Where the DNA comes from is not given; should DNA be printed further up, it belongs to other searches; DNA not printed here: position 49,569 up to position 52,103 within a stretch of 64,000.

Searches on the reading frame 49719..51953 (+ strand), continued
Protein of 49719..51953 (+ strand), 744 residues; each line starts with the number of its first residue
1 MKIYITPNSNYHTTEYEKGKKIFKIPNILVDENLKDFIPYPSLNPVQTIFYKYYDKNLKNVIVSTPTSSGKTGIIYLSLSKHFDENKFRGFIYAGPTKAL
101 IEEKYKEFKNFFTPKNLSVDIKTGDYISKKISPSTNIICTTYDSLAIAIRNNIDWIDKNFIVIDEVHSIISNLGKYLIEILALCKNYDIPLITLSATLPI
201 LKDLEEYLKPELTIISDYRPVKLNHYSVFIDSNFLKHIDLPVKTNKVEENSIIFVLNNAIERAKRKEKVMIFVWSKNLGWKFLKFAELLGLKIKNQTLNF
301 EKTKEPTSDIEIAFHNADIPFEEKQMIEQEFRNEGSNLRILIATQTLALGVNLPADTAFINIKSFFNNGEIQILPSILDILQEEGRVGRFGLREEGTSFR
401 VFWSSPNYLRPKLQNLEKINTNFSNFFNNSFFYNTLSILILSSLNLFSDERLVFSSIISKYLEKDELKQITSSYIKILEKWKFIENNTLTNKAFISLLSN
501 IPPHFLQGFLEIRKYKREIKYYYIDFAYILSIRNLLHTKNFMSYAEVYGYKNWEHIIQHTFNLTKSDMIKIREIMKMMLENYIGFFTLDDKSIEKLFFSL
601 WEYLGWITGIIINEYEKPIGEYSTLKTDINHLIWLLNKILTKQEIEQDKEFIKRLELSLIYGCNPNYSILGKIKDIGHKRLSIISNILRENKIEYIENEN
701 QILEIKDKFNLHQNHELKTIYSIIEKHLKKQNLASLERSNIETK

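Call 22: search_solved_structures(query=A2, max_evalue=0.001, show_alignments=1)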
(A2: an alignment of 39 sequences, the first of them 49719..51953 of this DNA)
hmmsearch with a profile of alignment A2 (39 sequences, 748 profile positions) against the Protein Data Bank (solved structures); distinct sequences matched with E-value up to 0.001: 121 (the best 60 are shown).
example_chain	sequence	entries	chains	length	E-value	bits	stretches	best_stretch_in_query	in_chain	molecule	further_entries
7zpq_CA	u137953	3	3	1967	3.1e-97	329.8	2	40-385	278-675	SLH1 isoform 1 | RQC trigger complex helicase SLH1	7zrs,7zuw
8alz_B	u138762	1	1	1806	2.2e-95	323.7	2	45-410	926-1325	Activating signal cointegrator 1 complex subunit 3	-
6s8o_B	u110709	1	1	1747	2.2e-83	284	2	46-408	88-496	U5 small nuclear ribonucleoprotein 200 kDa helicase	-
6qdv_B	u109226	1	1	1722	4.5e-83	283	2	46-408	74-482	U5 small nuclear ribonucleoprotein 200 kDa helicase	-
4f92_B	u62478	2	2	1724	4.5e-83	283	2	46-408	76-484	U5 small nuclear ribonucleoprotein 200 kDa helicase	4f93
4f91_B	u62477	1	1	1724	4.5e-83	283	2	46-408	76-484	U5 small nuclear ribonucleoprotein 200 kDa helicase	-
5urj_A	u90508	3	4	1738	4.7e-83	282.9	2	46-408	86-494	U5 small nuclear ribonucleoprotein 200 kDa helicase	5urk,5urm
4kit_B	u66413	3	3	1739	4.7e-83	282.9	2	46-408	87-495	U5 small nuclear ribonucleoprotein 200 kDa helicase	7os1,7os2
6s8q_B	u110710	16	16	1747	4.8e-83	282.9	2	46-408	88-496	U5 small nuclear ribonucleoprotein 200 kDa helicase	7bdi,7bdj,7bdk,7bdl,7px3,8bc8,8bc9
6s9i_B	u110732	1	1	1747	8.3e-83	282.1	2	46-408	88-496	U5 small nuclear ribonucleoprotein 200 kDa helicase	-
3jcr_C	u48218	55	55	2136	1.2e-82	281.6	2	46-408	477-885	hBrr2 | U5 small nuclear ribonucleoprotein 200 kDa helicase | Brr2, U5 small nuclear ribonucleoprotein 200 kDa helicase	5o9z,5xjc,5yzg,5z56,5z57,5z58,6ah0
6qv3_A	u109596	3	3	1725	6.2e-66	226.3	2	45-393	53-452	Pre-mRNA splicing helicase-like protein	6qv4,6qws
5m59_A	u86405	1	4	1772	6.9e-66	226.2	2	45-393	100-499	Pre-mRNA splicing helicase-like protein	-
8ro0_B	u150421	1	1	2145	4.5e-63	216.9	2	46-410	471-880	U5 small nuclear ribonucleoprotein 200 kDa helicase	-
4bgd_A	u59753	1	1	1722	1.5e-60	208.5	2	49-425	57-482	PRE-MRNA-SPLICING HELICASE BRR2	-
2p6r_A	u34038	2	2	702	4.6e-56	193.7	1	59-666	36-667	afUHEL308 HELICASE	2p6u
8vx9_B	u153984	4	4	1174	7.8e-22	80.5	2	62-222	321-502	HamB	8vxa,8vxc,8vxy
5v9x_A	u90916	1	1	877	5.6e-15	57.9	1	62-207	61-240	ATP-dependent DNA helicase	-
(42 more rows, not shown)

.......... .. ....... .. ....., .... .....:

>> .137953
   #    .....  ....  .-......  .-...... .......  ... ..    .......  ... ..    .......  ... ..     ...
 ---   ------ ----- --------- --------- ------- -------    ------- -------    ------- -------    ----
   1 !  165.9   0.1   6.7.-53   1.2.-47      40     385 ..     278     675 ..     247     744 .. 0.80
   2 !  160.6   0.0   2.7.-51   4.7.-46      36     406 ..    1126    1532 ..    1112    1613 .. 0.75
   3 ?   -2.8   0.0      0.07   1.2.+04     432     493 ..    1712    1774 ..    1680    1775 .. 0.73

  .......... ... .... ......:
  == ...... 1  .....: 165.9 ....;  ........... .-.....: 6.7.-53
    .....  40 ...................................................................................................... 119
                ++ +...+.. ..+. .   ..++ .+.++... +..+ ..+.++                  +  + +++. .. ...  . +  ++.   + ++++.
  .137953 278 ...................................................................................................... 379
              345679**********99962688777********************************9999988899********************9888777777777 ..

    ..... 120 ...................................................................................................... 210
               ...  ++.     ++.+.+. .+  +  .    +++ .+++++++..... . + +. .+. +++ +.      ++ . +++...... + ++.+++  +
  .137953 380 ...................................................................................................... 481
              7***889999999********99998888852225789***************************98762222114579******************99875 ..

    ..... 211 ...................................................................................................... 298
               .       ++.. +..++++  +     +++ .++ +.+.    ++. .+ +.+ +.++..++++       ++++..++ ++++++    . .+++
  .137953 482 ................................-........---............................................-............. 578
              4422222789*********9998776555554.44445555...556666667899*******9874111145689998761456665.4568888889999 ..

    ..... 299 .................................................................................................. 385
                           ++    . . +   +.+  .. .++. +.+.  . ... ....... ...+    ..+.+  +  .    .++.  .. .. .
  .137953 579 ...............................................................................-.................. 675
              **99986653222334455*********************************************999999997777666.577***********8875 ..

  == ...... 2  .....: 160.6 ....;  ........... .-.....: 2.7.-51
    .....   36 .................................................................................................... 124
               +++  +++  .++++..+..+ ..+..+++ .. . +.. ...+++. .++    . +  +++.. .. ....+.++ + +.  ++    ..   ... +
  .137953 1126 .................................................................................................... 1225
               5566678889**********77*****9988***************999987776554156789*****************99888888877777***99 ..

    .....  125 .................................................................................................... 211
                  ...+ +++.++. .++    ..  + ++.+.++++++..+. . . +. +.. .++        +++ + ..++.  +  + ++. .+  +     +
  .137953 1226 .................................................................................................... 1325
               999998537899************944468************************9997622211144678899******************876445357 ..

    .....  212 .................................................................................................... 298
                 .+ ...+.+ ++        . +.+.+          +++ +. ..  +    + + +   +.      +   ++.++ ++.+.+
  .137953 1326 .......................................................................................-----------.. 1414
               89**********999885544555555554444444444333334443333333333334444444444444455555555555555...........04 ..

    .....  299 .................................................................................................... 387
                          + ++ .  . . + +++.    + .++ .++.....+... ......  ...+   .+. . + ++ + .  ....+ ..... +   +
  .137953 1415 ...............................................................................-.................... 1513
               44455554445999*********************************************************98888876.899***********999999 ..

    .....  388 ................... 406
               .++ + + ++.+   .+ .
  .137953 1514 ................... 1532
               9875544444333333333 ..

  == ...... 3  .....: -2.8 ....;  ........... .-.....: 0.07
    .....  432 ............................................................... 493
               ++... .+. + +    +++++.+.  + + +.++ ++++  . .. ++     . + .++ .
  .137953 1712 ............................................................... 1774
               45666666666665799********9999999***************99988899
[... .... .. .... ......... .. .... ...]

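Call 24: find_related_loci(query=A2, collection=genome_contigs, flank=6000)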
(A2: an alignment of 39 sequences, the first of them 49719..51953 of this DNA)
Query A2 (744 aa) in genome_contigs; peptide patterns used: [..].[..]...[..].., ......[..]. (x = any residue, [..] = any of these).
282 stretches matched a pattern; 140 encode a relative of the query (tblastn E <= 1e-3); the best 80 are kept; 80 distinct loci.
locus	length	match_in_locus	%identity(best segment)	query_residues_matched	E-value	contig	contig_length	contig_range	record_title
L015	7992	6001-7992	64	23-683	0e+0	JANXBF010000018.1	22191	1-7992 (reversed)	MAG: Candidatus Calescibacterium sp. isolate SKYB25 NODE_18_length_22191_cov_5.923487, whole genome shotgun sequence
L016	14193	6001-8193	60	1-733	0e+0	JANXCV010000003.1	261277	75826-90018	MAG: Candidatus Calescibacterium sp. isolate SKYB82 NODE_3_length_261277_cov_30.803055, whole genome shotgun sequence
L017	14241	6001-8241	57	1-731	0e+0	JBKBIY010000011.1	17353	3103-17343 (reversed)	MAG: bacterium isolate 21I_057.bin.20 NODE_11_length_17353_cov_4.527553, whole genome shotgun sequence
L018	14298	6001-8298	49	1-733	0e+0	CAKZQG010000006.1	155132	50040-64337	MAG TPA_asm: uncultured bacterium isolate SRR5214706_bin.133_CONCOCT_v1.1_MAG genome assembly, contig: ERZ1744544.28, wh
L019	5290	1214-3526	49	1-741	0e+0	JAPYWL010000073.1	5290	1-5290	MAG: Deltaproteobacteria bacterium isolate RSWP7 scaffold_3166_c1, whole genome shotgun sequence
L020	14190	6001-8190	50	1-730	0e+0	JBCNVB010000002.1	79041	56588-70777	MAG: bacterium isolate DT_Bin_34 contig2, whole genome shotgun sequence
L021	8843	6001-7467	52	1-457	3e-129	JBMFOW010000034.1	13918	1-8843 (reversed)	MAG: bacterium isolate KM4338-47 NODE_34_length_13918_cov_2.927245, whole genome shotgun sequence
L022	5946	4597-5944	64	34-442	1e-99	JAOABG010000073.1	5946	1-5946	MAG: bacterium isolate SKW172 NODE_73_length_5946_cov_4.759414, whole genome shotgun sequence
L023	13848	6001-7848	34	36-689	2e-91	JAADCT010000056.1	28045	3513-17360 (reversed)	MAG: Aquificota bacterium isolate L_MaxBin.033 contig-127_1266, whole genome shotgun sequence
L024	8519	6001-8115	34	18-743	4e-88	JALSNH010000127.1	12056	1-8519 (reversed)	MAG: Aquificota bacterium isolate 356-284_maxbin2_scaf2bin.210 356-284_scaffold_2871_c1, whole genome shotgun sequence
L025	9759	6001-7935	34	8-694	1e-86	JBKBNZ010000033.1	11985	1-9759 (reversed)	MAG: Aquificaceae bacterium isolate 21H_022.bin.22 NODE_2204_length_11985_cov_438.946982, whole genome shotgun sequence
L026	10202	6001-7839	32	25-694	3e-86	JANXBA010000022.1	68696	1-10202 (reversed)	MAG: Aquificaceae bacterium isolate SKYB2 k141_234300, whole genome shotgun sequence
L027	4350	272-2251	31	1-693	2e-84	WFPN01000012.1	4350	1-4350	MAG: Aquificaceae bacterium isolate S012_62 k151_116170, whole genome shotgun sequence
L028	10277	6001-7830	33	25-689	4e-84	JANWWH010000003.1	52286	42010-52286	MAG: Aquificaceae bacterium isolate SKYG16 NODE_3_length_52286_cov_4.463043, whole genome shotgun sequence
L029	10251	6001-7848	32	27-691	5e-84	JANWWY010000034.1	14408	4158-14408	MAG: Aquificaceae bacterium isolate SKYG33 NODE_34_length_14408_cov_6.536111, whole genome shotgun sequence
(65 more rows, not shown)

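Call 30: predict_structure(alignment_id=A2)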
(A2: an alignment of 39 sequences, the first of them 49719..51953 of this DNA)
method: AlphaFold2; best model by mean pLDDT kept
length: 744 residues; sequences in the alignment: 39
mean_pLDDT: 88.8   pTM: 0.84
mean pLDDT of the five models: 88.8, 88.5, 87.4, 87.2, 85.9
residues with pLDDT >= 90: 432; 70-90: 270; 50-70: 33; < 50: 9
segments of 3 or more residues with pLDDT < 50: 347-350, 742-744
pLDDT, mean of each block of 10 residues (from residue 1): 94 94 96 86 94 95 82 93 88 90 93 93 73 94 92 92 89 83 93 81 91 92 92 90 91 97 95 92 93 88 84 86 88 94 67 86 82 82 85 91 88 77 67 88 91 88 88 96 94 92 96 95 95 92 87 94 95 97 91 93 96 86 84 91 92 94 94 87 90 90 83 84 88 62 49
secondary structure, 60 per line:
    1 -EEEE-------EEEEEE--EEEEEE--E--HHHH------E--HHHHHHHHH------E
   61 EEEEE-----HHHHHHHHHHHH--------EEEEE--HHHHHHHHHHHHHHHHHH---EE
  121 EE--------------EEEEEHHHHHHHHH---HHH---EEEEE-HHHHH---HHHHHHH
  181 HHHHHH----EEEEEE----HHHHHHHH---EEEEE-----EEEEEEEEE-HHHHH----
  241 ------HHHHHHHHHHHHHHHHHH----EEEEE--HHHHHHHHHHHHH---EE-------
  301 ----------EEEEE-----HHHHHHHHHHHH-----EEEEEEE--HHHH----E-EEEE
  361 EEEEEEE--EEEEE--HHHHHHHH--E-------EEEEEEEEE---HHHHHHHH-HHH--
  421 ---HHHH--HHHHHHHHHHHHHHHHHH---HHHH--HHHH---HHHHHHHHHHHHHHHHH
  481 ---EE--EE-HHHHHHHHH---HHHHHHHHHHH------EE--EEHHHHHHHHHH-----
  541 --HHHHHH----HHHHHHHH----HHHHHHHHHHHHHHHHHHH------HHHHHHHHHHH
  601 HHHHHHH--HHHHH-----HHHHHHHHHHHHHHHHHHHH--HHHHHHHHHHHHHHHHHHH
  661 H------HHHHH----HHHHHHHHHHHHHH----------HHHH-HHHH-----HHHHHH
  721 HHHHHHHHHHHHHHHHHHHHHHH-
elements in order (helices of 4 or more, strands of 3 or more residues): E2-5 E13-18 E21-26 H32-35 H45-53 E60-65 H71-82 E91-95 H98-115 E119-122 E137-141 H142-150 E160-164 H166-170 H174-186 E191-196 H201-208 E212-216 E222-230 H232-236 H247-264 E269-273 H276-288 E311-315 H321-332 E338-344 H347-350 E357-367 E370-374 H377-384 E395-403 H407-414 H424-427 H430-447 H451-454 H457-460 H464-480 H491-499 H503-513 H526-535 H543-548 H553-560 H565-583 H590-607 H610-614 H620-639 H642-661 H668-672 H677-690 H701-704 H706-709 H715-743

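Call 35: fold_search(model_id=the predicted structure, library=pdb)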
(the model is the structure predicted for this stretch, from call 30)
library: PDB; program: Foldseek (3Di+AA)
matches with E <= 10: 1643; with E <= 0.001: 670
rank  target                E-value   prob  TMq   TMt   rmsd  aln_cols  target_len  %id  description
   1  2va8_A                2.1e-22  1.00  0.61  0.65   8.0       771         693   18  DNA Repair Helicase Hel308 (released 2008-01-15)
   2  5a9j_B                4.3e-22  1.00  0.60  0.56   9.5       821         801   17  Crystal structure of the Helicase domain of human DNA polymerase theta, apo-form (released 2015-12-16)
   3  9bh6_A                1.5e-21  1.00  0.59  0.57   9.0       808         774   18  Human DNA polymerase theta helicase domain tetramer in the apo form (released 2024-05-01)
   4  5a9j_C                2.3e-21  1.00  0.59  0.57   9.8       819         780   17  Crystal structure of the Helicase domain of human DNA polymerase theta, apo-form (released 2015-12-16)
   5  5a9f                  3.6e-21  1.00  0.61  0.59   8.2       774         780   17  Crystal structure of the Helicase domain of human DNA polymerase theta in complex with ADP (released 2015-12-16)
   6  2va8_B                4.5e-21  1.00  0.62  0.66   8.0       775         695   19  DNA Repair Helicase Hel308 (released 2008-01-15)
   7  9bh7_A                4.5e-21  1.00  0.59  0.57   9.6       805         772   18  Human DNA polymerase theta helicase domain dimer in the apo form (released 2024-05-01)
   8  5a9j_D                7.2e-21  1.00  0.60  0.58   9.7       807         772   18  Crystal structure of the Helicase domain of human DNA polymerase theta, apo-form (released 2015-12-16)
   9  2zj8                  7.6e-21  1.00  0.60  0.63   8.5       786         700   20  Archaeal DNA helicase Hjm apo state in form 2 (released 2009-02-10)
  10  9b15_B                7.9e-21  1.00  0.63  0.68   7.2       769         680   19  Superfamily 2 helicase Hel308 containing the beta-hairpin from DNA pol theta helicase-like domain (released 2025-03-19)
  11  5aga                  9.6e-21  1.00  0.61  0.58   8.5       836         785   17  Crystal structure of the Helicase domain of human DNA polymerase theta in complex with AMPPNP (released 2015-02-25)
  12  2p6r_A                1.1e-20  1.00  0.60  0.65   7.3       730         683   19  Crystal structure of superfamily 2 helicase Hel308 in complex with unwound DNA (released 2007-06-12)
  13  9bha_B                1.2e-20  1.00  0.60  0.57   9.4       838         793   16  Human DNA polymerase theta helicase domain dimer bound to DNA in the microhomology annealed conformation (released 2024-05-01)
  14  9bpa_A                1.3e-20  1.00  0.58  0.58   9.4       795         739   17  Human DNA polymerase theta helicase domain in complex with inhibitor AB25583, tetramer form (released 2024-08-28)
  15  9b15_A                1.5e-20  1.00  0.64  0.69   7.3       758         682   19  Superfamily 2 helicase Hel308 containing the beta-hairpin from DNA pol theta helicase-like domain (released 2025-03-19)
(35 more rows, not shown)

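Call 59: search_protein_families(library=phrogs, proteins=[window:49719-51953:+], max_evalue=0.1)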
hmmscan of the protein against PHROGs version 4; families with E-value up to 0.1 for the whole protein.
window:49719-51953:+ (744 aa): 5 families
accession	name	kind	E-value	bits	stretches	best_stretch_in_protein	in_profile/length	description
phrog_6819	-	DNA, RNA and nucleotide metabolism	3.4e-35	122.6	1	41-686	19-615/645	Holliday junction branch migration helicase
phrog_16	-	DNA, RNA and nucleotide metabolism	4.9e-17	62.4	1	52-357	284-562/986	DNA helicase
phrog_31517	-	unknown function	9.6e-06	24.6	1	312-396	647-728/1191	-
phrog_32582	-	unknown function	0.018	16.1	0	27-81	18-73/145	-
phrog_62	-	DNA, RNA and nucleotide metabolism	0.05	12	0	67-172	718-823/1881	DNA helicase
